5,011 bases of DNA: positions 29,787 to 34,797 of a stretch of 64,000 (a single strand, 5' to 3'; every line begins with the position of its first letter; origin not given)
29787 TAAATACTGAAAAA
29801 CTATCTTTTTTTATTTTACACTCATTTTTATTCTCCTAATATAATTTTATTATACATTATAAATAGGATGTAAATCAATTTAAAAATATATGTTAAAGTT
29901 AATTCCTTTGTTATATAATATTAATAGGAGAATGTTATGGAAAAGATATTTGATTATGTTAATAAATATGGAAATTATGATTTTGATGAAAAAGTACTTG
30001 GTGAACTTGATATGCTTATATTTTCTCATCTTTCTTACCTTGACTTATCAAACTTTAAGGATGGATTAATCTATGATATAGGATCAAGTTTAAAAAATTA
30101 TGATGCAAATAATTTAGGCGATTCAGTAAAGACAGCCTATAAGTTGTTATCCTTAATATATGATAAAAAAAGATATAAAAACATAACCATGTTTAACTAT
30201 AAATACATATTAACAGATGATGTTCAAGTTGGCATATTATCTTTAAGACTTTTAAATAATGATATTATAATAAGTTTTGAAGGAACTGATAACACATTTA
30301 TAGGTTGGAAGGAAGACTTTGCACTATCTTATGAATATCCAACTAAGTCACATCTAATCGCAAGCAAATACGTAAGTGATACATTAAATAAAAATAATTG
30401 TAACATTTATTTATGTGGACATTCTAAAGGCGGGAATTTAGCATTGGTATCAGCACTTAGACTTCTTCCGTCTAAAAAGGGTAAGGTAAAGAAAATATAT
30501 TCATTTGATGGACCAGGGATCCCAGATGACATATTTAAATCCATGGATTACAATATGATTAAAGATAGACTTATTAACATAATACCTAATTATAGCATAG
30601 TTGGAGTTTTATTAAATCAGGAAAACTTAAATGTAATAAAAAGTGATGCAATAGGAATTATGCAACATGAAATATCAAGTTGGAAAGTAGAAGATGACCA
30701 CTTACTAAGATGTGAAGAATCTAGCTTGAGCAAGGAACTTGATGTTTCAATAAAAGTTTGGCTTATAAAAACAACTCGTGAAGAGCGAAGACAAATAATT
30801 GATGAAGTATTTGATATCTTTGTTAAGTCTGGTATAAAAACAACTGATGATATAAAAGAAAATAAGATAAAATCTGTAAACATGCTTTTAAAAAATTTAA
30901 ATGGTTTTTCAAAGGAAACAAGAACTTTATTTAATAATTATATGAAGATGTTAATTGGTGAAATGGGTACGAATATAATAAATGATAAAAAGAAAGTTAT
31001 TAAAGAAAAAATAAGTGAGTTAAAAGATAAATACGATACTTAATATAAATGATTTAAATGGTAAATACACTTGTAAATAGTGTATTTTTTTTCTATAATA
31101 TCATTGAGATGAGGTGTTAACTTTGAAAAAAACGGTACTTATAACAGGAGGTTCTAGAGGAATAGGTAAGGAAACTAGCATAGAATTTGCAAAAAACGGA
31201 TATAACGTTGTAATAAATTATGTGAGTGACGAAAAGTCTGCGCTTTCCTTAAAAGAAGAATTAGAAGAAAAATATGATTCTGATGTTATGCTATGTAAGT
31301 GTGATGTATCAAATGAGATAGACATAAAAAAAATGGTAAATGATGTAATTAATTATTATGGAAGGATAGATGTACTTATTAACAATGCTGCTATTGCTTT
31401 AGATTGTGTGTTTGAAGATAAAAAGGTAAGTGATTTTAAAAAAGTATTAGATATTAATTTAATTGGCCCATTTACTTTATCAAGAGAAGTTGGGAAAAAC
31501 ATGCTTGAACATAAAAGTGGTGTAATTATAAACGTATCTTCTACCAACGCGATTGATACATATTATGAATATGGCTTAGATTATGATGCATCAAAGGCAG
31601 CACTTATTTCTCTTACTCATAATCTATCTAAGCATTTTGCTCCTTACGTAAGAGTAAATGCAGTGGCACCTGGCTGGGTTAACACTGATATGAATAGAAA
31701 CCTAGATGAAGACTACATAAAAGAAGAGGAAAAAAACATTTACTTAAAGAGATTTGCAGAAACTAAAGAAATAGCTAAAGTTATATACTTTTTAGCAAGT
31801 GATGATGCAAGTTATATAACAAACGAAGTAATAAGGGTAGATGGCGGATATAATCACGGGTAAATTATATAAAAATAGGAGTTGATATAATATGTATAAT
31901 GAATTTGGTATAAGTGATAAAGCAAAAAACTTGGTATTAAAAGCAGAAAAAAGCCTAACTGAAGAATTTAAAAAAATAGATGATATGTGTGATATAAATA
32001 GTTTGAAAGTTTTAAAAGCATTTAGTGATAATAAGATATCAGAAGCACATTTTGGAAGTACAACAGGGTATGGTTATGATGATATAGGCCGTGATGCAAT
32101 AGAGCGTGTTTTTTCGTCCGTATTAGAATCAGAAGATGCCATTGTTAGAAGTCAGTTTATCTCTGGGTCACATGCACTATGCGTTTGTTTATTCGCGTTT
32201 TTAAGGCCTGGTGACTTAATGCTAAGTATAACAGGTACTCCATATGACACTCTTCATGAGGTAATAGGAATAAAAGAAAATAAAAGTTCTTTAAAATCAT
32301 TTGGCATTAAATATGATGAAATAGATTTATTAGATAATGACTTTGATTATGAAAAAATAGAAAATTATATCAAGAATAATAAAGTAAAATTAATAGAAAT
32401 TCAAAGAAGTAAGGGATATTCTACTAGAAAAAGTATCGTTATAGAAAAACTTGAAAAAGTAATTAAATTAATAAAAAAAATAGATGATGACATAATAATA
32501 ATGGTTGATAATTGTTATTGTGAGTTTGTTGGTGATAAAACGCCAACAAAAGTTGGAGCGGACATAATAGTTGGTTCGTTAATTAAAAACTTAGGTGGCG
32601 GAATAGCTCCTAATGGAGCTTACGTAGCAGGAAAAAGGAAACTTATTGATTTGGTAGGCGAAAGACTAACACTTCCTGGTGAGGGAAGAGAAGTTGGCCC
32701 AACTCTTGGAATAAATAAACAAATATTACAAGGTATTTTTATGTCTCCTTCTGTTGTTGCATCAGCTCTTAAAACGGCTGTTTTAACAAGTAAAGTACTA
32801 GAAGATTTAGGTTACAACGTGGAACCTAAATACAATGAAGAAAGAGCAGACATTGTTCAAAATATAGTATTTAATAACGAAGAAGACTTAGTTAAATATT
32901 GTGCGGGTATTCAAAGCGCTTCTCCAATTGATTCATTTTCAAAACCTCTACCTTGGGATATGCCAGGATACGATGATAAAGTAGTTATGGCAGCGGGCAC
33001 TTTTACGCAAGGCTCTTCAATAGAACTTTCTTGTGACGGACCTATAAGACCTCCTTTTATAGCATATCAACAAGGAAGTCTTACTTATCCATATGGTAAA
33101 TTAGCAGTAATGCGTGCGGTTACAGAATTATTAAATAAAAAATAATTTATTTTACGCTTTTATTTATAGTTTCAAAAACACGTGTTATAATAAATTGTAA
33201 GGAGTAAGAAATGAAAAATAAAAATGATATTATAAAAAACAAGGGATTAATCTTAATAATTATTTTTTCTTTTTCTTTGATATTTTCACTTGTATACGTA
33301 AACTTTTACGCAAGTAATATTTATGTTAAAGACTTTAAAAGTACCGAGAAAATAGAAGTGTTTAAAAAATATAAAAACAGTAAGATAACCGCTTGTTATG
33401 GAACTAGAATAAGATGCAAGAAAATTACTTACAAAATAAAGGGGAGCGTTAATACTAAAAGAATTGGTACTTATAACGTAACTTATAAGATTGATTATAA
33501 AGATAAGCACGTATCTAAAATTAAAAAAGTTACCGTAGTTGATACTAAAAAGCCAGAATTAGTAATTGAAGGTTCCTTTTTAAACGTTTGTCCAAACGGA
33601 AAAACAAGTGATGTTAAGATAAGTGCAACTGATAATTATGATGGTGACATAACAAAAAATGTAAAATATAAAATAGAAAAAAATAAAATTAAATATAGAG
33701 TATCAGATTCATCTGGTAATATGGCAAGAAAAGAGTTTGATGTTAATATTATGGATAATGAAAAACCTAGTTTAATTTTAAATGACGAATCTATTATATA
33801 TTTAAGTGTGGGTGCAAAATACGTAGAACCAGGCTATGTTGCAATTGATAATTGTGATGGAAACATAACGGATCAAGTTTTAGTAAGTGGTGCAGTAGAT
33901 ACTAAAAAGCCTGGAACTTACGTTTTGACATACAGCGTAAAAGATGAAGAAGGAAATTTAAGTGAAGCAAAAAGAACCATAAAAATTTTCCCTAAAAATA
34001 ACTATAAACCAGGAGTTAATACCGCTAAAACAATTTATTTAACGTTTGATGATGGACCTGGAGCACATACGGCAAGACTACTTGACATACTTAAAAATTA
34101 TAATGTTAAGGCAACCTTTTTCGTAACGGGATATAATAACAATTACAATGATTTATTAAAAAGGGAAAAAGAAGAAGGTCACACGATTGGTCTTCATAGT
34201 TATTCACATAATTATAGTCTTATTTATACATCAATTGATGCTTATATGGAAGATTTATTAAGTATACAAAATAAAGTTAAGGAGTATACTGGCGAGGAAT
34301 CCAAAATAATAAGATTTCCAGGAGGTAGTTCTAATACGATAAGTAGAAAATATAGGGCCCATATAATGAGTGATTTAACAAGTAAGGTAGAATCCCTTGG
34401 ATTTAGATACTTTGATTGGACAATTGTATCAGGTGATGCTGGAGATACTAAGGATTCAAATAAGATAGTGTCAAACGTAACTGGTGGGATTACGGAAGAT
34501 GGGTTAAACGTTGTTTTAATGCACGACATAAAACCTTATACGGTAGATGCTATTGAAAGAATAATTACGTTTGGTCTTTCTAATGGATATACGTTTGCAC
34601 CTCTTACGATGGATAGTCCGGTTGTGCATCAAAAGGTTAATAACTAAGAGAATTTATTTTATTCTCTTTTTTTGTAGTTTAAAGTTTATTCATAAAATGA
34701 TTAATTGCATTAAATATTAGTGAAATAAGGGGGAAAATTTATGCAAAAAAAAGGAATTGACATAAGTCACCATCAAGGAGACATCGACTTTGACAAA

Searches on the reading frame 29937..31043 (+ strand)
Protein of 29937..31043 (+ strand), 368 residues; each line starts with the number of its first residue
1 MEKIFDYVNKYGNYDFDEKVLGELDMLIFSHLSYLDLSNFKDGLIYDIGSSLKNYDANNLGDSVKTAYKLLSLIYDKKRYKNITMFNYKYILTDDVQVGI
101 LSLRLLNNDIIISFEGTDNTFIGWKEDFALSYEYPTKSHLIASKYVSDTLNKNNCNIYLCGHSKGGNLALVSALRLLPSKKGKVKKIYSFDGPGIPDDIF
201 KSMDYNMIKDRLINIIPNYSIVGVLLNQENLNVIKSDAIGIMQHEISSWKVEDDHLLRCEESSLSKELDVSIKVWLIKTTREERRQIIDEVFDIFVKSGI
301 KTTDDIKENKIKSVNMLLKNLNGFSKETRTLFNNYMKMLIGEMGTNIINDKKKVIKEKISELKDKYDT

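Call 62: search_protein_families(library=ncbifam, proteins=[window:29937-31043:+], max_evalue=0.00001)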
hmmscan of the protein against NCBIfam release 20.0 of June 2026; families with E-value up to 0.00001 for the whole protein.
window:29937-31043:+ (368 aa): 0 families

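Call 65: search_protein_families(library=pfam, proteins=[window:29937-31043:+], max_evalue=0.0001)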
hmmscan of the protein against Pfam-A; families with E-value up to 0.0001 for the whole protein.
window:29937-31043:+ (368 aa): 2 families
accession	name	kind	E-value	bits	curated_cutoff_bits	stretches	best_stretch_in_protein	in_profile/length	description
PF11187.14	Mbeg1-like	-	1.1e-58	198.8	21.1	1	76-293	3-224/224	Mbeg1-like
PF01764.32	Lipase_3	-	2e-05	25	22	1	150-215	57-125/140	Lipase (class 3)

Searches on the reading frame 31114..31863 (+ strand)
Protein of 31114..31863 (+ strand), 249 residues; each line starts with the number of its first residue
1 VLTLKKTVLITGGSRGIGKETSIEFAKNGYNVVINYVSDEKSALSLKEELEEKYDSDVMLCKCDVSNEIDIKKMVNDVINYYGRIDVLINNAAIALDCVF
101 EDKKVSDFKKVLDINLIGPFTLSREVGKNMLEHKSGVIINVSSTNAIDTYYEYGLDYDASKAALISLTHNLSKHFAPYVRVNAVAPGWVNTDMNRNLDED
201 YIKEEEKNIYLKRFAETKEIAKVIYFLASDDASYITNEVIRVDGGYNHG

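Call 62: search_protein_families(library=ncbifam, proteins=[window:31114-31863:+], max_evalue=0.00001)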
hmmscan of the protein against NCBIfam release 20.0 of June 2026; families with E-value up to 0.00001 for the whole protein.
window:31114-31863:+ (249 aa): 230 families (the best 25 are shown)
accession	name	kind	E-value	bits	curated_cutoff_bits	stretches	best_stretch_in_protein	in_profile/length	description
TIGR01830.1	3oxo_ACP_reduc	equivalog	4.4e-64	216.5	297.75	1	8-245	1-237/239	3-oxoacyl-[acyl-carrier-protein] reductase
NF005559.1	PRK07231.1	subfamily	4.4e-60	203.3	215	1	5-246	4-247/249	glucose 1-dehydrogenase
NF009466.0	PRK12826.1-2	subfamily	2.6e-59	200.7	222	1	6-246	4-244/248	3-oxoacyl-ACP reductase FabG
NF004199.0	PRK05653.1-4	equivalog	2.6e-58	197.5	301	1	5-245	5-244/247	3-oxoacyl-ACP reductase FabG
NF053542.1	FlxB_rubin_SDR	equivalog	8.6e-57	192.6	340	1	6-245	1-238/239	flexirubin biosynthesis SDR family reductase FlxB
NF004198.0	PRK05653.1-3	equivalog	8.6e-57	192.4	296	1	5-246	7-246/248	3-oxoacyl-ACP reductase FabG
NF009464.0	PRK12824.1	subfamily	1.4e-56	191.9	269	1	5-247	2-243/245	3-oxoacyl-ACP reductase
TIGR01829.1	AcAcCoA_reduct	subfamily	8e-55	186.1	302.1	1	7-246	2-240/242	acetoacetyl-CoA reductase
NF052558.1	MBtsdlDhBudC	equivalog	2.5e-53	181.2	270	1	5-246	3-241/250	meso-2,3-butanediol dehydrogenase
NF005067.0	PRK06484.1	equivalog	5.9e-53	180.2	713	1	5-247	9-252/524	short chain dehydrogenase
NF047420.2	EF_P_mod_YmfI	equivalog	1.1e-51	175.8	238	1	8-246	2-235/236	elongation factor P 5-aminopentanone reductase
NF004197.0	PRK05653.1-1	equivalog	3.4e-51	174.3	332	1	5-246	7-246/249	3-oxoacyl-ACP reductase FabG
NF005056.0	PRK06463.1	equivalog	5.8e-51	173.2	339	1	5-245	7-246/255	3-ketoacyl-(acyl-carrier-protein) reductase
NF006070.0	PRK08213.1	subfamily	7.6e-50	169.8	279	1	6-246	13-256/259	gluconate 5-dehydrogenase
NF009384.0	PRK12743.1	equivalog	1.4e-49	168.6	264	1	5-246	6-247/258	SDR family oxidoreductase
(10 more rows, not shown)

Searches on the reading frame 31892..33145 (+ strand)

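Call 62: search_protein_families(library=ncbifam, proteins=[window:31892-33145:+], max_evalue=0.00001)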
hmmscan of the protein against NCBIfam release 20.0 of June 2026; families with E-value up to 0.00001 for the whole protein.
window:31892-33145:+ (417 aa): 9 families
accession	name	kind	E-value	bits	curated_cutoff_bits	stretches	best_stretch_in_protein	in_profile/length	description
NF005695.0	PRK07503.1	equivalog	1.5e-09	37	666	1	51-253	48-232/403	methionine gamma-lyase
NF005455.0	PRK07049.1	equivalog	4.9e-09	35.4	504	1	79-255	97-264/427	cystathionine gamma-synthase family protein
NF006097.0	PRK08249.1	equivalog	7.9e-09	34.4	600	1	51-255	49-235/402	cystathionine gamma-synthase family protein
NF004876.0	PRK06234.1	subfamily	1.4e-08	34.2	666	1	55-255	51-235/400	methionine gamma-lyase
TIGR01328.1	met_gam_lyase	equivalog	2.6e-08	33.2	549.7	1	52-255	43-228/391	methionine gamma-lyase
NF005263.0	PRK06767.1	equivalog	6.3e-08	32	617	1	46-237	38-212/392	methionine gamma-lyase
NF005871.0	PRK07811.1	equivalog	1.9e-06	26.7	513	1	58-237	51-212/389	cystathionine gamma-synthase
NF006003.0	PRK08133.1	equivalog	2.1e-06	26.7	522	1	90-253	88-234/396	O-succinylhomoserine sulfhydrylase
NF005810.0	PRK07671.1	equivalog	5.6e-06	25.6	594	1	53-237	35-200/377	bifunctional cystathionine gamma-lyase/homocysteine desulfhydrase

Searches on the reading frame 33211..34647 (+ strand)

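Call 62: search_protein_families(library=ncbifam, proteins=[window:33211-34647:+], max_evalue=0.00001)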
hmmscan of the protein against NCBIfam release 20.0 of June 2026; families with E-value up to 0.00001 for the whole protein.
window:33211-34647:+ (478 aa): 8 families
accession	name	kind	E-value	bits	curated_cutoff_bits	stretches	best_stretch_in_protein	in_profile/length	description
NF045822.1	PgAcgDacpgdA2_Bac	equivalog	8.4e-41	140.1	400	1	270-463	67-256/274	peptidoglycan-N-acetylglucosamine deacetylase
TIGR02884.1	spore_pdaA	equivalog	5e-28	98.3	298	1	254-465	17-220/224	delta-lactam-biosynthetic de-N-acetylase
TIGR02764.1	spore_ybaN_pdaB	equivalog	1.2e-26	93.6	237.4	1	271-463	4-185/191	polysaccharide deacetylase family sporulation protein PdaB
NF045820.1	PgAcgDacpgdA_Strep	equivalog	1.9e-25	89.6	800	1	272-463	267-442/463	peptidoglycan-N-acetylglucosamine deacetylase PgdA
NF045821.1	PgAcgDacpgdA1_Bac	equivalog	1.9e-21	76.2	400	1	274-376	89-192/282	peptidoglycan-N-acetylglucosamine deacetylase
TIGR04243.1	nodulat_NodB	equivalog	2.9e-15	56.3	240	1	273-441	2-158/197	chitooligosaccharide deacetylase NodB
TIGR02873.1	spore_ylxY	hypoth_equivalog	1.4e-11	44.2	391.5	1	286-461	99-259/268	probable sporulation protein, polysaccharide deacetylase family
TIGR03006.1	pepcterm_polyde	equivalog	5e-08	32.4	276.2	1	287-370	36-119/272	XrtA system polysaccharide deacetylase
